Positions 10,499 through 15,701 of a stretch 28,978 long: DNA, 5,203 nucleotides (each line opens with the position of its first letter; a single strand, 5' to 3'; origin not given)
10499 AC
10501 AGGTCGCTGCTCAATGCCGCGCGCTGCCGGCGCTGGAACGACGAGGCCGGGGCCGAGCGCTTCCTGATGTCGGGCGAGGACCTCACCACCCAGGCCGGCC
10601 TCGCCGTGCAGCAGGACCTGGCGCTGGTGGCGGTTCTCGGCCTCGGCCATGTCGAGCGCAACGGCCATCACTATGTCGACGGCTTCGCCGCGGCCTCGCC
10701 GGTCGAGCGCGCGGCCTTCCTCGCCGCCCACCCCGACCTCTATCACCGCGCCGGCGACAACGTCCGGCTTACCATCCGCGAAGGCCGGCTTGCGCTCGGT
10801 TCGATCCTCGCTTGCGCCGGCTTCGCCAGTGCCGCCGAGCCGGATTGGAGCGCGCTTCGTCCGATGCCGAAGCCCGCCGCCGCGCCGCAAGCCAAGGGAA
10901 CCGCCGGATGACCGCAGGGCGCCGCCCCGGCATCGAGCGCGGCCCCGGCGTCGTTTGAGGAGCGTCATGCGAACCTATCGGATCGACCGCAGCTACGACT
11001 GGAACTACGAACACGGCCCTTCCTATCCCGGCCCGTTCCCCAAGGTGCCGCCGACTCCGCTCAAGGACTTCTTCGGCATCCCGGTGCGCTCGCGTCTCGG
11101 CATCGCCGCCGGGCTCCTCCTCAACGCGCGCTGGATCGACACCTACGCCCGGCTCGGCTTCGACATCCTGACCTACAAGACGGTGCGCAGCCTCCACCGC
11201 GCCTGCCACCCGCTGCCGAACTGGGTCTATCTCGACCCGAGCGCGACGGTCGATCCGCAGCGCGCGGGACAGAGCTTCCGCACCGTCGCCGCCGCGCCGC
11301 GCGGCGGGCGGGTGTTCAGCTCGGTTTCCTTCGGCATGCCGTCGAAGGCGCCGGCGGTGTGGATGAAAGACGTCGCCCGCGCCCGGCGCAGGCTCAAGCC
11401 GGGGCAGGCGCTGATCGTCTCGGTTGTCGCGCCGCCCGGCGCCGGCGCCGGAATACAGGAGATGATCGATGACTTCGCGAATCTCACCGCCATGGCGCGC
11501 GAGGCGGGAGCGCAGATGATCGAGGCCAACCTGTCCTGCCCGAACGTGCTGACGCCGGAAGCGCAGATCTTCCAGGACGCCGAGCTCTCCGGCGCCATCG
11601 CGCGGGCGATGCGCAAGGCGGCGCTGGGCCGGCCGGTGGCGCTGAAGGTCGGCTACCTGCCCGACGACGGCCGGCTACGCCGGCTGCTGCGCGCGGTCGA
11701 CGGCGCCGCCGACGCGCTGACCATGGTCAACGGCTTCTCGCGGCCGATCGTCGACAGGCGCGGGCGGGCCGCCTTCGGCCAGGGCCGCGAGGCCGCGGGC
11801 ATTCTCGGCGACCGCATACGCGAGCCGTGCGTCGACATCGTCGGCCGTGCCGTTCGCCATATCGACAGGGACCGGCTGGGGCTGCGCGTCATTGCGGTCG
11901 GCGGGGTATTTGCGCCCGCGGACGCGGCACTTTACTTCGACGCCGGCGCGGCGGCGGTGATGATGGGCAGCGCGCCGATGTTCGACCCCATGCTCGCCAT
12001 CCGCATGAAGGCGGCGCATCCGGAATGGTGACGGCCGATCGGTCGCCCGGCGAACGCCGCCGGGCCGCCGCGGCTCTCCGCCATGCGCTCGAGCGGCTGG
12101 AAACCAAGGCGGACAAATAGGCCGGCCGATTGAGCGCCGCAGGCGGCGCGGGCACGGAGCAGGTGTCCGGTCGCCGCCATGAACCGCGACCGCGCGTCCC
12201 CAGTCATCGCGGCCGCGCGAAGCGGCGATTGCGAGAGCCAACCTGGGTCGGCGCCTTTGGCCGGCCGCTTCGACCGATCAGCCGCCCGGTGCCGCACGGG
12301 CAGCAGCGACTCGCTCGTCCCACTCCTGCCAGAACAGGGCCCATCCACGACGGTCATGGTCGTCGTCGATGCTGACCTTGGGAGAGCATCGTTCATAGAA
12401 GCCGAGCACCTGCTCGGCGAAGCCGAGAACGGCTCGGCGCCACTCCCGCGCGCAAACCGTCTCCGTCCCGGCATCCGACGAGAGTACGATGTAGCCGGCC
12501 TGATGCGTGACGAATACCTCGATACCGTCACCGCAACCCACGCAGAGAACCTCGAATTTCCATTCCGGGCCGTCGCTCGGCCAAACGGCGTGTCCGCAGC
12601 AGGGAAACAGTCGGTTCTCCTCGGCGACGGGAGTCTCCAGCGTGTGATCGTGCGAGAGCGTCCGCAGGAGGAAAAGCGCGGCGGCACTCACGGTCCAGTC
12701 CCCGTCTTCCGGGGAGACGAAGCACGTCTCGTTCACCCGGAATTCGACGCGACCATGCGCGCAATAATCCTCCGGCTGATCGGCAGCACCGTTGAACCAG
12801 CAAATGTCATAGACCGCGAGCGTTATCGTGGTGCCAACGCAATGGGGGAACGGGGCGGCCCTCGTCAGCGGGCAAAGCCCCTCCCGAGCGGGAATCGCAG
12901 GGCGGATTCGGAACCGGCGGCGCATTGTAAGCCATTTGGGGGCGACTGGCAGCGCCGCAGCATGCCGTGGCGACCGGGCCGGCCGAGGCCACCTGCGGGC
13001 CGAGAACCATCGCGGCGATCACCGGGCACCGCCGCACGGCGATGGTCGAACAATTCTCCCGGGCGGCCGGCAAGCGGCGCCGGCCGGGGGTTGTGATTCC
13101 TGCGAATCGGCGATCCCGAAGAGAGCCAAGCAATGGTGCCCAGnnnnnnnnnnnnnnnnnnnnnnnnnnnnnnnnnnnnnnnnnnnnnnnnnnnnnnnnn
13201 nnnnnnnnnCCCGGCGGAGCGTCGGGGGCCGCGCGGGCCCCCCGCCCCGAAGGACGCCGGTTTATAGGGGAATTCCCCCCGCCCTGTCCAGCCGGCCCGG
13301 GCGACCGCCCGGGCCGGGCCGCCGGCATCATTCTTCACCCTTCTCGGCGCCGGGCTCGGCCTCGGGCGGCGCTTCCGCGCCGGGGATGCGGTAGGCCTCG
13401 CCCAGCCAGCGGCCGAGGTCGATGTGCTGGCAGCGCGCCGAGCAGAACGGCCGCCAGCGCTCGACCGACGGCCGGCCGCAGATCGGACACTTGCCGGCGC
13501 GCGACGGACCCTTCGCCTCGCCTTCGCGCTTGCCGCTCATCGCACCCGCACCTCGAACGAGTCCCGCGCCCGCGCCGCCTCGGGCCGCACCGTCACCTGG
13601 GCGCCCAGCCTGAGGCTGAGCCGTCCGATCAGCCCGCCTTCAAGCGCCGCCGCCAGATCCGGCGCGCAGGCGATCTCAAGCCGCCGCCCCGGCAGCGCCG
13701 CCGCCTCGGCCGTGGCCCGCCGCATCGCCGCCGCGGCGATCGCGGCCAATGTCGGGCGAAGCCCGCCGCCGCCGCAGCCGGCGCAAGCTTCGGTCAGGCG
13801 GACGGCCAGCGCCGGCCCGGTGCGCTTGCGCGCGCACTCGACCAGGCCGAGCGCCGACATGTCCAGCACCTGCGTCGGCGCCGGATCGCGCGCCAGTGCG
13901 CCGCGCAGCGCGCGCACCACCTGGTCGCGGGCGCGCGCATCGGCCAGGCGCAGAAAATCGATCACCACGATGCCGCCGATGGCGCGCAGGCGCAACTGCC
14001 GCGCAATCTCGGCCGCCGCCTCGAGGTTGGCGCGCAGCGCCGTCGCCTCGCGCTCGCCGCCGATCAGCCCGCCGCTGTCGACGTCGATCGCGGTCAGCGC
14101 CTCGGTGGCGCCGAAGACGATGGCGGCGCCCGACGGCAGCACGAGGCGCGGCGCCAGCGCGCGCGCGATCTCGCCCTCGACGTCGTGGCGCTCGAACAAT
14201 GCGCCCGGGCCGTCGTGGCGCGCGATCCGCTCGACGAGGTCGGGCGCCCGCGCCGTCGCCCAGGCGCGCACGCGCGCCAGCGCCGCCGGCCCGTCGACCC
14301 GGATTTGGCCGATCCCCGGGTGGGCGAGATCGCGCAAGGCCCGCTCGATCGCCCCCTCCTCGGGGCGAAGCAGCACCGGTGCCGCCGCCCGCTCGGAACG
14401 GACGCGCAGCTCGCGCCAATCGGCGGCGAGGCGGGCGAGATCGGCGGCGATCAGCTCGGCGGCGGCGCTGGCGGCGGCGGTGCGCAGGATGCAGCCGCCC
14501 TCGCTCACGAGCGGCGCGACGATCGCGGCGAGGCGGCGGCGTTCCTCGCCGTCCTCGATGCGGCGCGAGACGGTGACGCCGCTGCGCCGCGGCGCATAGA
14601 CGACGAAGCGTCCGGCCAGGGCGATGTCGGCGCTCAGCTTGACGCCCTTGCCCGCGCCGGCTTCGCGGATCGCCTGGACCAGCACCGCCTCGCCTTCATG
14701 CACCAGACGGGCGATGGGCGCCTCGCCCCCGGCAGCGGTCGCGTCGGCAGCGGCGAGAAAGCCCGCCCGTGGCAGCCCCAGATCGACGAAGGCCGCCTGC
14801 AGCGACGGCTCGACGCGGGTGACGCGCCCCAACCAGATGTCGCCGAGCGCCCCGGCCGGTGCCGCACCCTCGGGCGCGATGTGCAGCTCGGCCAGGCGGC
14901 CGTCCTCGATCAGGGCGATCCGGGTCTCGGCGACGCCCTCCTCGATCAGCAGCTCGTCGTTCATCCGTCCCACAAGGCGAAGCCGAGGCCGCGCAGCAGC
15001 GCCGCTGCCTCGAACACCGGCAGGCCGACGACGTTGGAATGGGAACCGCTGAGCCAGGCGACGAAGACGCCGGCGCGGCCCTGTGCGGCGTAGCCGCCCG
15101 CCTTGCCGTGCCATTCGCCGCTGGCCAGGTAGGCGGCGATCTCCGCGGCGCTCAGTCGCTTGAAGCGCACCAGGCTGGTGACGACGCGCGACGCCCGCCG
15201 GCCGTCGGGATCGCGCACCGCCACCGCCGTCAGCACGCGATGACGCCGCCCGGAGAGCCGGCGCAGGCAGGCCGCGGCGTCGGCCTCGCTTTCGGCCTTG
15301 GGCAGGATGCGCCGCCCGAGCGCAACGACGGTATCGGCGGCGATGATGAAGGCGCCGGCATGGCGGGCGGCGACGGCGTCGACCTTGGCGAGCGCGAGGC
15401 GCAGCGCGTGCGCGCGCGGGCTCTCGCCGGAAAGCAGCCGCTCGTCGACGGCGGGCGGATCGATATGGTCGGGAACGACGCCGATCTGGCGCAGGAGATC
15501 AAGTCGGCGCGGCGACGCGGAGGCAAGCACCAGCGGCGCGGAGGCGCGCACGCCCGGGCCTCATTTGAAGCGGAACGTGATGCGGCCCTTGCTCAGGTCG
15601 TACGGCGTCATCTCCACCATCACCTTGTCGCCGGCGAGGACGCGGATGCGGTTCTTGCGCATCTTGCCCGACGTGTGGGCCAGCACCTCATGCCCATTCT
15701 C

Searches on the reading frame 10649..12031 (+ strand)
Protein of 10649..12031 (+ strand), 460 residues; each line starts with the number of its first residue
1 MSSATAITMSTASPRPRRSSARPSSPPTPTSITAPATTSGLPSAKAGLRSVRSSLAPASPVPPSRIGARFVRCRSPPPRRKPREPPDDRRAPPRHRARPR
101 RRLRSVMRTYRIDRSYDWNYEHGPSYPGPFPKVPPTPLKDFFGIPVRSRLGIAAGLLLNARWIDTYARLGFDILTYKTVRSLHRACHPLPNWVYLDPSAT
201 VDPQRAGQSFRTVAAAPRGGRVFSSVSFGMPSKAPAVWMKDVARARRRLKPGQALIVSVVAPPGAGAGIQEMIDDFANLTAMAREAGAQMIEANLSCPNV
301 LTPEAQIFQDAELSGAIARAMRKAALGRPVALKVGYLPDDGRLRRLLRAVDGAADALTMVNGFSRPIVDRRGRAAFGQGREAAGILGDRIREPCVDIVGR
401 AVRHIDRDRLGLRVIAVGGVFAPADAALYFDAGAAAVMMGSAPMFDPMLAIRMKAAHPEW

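Call 13: search_protein_families(library=pfam, proteins=[window:10649-12031:+], max_evalue=0.001)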
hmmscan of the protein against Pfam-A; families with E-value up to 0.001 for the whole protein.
window:10649-12031:+ (460 aa): 1 family
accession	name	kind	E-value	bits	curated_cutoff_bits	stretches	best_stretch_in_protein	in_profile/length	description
PF01180.27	DHO_dh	-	5.4e-16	59.1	27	1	229-448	70-277/291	Dihydroorotate dehydrogenase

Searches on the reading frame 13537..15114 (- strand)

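Call 13: search_protein_families(library=pfam, proteins=[window:13537-15114:-], max_evalue=0.001)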
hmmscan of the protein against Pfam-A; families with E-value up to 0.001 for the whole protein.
window:13537-15114:- (525 aa): 1 family
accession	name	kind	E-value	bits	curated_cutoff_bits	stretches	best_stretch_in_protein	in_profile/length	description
PF10150.14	RNase_E_G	-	8.7e-76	255.3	25.5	1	166-432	2-270/270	Ribonuclease E/G family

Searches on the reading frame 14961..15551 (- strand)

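Call 13: search_protein_families(library=pfam, proteins=[window:14961-15551:-], max_evalue=0.001)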
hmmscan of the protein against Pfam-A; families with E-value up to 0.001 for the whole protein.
window:14961-15551:- (196 aa): 1 family
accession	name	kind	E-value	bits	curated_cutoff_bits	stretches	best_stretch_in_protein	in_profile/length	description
PF02545.19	Maf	-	6e-55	186.3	27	1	6-187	1-185/187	Maf-like protein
